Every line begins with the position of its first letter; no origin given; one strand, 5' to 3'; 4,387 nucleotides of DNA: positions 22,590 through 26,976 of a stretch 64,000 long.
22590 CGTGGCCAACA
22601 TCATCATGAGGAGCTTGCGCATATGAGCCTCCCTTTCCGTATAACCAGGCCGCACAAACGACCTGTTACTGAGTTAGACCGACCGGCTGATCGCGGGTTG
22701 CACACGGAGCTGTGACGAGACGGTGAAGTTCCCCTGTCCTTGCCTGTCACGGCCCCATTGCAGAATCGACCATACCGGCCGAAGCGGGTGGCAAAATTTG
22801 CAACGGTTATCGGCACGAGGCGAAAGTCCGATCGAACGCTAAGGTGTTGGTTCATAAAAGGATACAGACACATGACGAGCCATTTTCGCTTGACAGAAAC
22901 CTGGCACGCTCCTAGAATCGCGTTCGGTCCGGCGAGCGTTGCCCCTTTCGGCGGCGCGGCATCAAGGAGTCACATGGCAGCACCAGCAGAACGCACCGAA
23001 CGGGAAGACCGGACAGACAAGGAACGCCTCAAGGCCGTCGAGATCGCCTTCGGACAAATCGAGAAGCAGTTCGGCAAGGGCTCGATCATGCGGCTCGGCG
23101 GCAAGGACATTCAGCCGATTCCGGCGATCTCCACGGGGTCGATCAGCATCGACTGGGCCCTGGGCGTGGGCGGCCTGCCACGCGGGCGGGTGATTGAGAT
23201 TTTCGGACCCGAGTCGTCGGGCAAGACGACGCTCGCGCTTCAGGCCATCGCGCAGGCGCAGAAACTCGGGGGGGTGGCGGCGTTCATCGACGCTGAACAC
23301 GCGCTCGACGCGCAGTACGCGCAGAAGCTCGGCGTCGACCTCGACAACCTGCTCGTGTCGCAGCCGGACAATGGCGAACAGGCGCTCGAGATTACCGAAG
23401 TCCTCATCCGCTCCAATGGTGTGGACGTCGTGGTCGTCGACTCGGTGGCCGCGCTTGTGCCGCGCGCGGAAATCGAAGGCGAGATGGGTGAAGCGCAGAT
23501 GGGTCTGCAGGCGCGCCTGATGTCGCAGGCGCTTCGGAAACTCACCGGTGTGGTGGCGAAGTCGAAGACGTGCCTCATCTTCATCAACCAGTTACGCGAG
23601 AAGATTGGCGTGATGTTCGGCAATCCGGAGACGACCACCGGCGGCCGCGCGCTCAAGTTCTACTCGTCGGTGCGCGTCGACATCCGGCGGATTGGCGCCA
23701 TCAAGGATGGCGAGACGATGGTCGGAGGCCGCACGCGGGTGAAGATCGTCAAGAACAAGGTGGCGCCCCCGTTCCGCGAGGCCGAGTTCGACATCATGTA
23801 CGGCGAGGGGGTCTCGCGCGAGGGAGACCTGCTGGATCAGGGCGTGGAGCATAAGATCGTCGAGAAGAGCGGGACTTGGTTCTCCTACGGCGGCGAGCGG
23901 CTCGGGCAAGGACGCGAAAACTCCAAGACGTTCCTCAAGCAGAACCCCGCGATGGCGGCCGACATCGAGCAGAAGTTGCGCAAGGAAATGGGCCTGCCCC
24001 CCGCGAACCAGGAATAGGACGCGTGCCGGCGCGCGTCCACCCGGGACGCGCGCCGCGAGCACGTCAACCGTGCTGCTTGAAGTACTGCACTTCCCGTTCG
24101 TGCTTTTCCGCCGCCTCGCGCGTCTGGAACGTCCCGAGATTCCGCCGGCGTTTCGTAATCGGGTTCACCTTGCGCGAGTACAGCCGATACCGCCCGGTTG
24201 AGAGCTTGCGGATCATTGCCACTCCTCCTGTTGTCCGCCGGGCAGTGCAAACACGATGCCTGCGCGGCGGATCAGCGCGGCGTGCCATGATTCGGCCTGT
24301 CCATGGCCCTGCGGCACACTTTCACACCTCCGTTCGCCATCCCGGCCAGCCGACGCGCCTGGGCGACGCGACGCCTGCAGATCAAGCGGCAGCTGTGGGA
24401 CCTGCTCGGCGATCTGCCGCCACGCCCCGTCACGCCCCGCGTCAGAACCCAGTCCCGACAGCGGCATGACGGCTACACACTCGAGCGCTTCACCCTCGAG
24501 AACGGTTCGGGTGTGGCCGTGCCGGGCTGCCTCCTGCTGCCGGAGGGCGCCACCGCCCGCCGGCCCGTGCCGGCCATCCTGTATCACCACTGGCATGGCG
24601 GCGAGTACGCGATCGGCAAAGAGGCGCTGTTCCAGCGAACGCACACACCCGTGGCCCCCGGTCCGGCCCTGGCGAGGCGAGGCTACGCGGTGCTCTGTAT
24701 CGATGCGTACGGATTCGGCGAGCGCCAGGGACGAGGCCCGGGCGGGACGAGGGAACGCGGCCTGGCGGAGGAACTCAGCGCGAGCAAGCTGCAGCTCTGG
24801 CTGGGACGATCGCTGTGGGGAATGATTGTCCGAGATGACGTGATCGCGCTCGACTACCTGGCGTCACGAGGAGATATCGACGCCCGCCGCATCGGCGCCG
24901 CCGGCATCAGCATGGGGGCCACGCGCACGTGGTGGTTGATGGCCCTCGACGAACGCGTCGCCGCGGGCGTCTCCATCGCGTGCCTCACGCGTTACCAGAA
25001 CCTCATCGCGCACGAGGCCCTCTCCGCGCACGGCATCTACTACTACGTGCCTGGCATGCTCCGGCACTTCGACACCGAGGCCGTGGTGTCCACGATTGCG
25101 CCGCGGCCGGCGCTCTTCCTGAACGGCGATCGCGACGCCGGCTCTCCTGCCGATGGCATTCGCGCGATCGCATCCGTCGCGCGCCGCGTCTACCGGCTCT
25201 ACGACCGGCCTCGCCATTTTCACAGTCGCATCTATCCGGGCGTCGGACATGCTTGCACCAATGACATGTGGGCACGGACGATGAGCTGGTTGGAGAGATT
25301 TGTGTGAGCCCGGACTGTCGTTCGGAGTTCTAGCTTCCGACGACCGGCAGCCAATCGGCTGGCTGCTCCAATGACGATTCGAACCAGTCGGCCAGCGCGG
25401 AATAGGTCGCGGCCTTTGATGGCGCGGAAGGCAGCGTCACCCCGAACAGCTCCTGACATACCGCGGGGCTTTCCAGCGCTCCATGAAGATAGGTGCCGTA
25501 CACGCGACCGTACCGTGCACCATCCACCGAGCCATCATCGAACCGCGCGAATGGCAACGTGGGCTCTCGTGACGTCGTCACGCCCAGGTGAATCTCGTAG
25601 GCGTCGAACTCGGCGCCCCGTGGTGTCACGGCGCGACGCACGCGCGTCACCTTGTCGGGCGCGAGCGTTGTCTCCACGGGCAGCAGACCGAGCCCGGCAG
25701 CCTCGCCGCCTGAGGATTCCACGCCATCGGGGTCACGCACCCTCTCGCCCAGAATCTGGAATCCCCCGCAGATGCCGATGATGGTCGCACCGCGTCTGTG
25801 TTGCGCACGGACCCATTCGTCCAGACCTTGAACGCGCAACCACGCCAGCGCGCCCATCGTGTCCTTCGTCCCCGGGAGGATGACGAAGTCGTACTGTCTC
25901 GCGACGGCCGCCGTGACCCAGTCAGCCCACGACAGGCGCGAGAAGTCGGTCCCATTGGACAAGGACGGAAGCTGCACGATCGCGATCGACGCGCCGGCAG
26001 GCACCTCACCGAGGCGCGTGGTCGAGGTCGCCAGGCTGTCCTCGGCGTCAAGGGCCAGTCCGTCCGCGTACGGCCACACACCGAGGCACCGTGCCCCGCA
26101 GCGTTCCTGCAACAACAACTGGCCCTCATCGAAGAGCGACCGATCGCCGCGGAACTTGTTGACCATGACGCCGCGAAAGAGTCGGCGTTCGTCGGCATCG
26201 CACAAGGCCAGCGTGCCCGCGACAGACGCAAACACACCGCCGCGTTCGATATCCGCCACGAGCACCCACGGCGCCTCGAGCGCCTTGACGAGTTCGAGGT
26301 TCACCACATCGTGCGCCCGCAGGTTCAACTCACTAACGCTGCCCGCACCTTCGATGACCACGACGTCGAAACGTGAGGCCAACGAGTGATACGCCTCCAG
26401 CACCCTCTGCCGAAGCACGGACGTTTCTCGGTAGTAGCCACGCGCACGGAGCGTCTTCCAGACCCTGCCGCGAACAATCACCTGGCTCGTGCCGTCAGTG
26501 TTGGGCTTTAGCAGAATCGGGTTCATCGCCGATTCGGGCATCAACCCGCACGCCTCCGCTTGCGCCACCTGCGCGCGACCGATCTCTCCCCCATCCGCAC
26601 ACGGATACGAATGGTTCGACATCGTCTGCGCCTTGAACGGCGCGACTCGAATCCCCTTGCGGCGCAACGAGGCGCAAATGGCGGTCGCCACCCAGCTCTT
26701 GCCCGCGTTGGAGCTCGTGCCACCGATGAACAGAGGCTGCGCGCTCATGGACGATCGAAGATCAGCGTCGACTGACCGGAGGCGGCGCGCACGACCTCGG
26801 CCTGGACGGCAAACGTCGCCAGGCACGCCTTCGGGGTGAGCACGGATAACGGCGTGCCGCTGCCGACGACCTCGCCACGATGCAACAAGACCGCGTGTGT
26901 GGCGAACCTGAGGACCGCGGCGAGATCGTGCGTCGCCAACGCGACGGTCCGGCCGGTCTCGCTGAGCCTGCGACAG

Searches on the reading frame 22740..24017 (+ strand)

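Call 70: search_protein_families(library=pfam, proteins=[window:22740-24017:+], max_evalue=0.00001)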
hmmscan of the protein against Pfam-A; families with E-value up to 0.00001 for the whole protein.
window:22740-24017:+ (425 aa): 4 families
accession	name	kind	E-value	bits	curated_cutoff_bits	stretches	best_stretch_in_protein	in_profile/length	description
PF00154.27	RecA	-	5e-140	465.8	27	1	98-359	1-262/262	recA bacterial DNA recombination protein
PF21096.2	RecA_C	-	4.7e-25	87.9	27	1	362-417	1-56/57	RecA C-terminal domain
PF08423.17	Rad51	-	3.1e-09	36.9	22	1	129-317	7-211/244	Rad51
PF06745.19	ATPase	-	2.7e-07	30.6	26.6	1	133-205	4-78/231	KaiC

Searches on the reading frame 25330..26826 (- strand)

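Call 70: search_protein_families(library=pfam, proteins=[window:25330-26826:-], max_evalue=0.00001)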
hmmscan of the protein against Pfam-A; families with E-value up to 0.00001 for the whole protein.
window:25330-26826:- (498 aa): 3 families
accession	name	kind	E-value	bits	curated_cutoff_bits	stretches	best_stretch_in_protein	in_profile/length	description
PF07685.20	GATase_3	-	3.3e-43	148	27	1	281-454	2-194/196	CobB/CobQ-like glutamine amidotransferase domain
PF01656.29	CbiA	-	4.7e-15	56.1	25.4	1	33-258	2-116/125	CobQ/CobB/MinD/ParA nucleotide binding domain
PF13500.12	AAA_26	-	8.4e-12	45.8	27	1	32-256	3-193/198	AAA domain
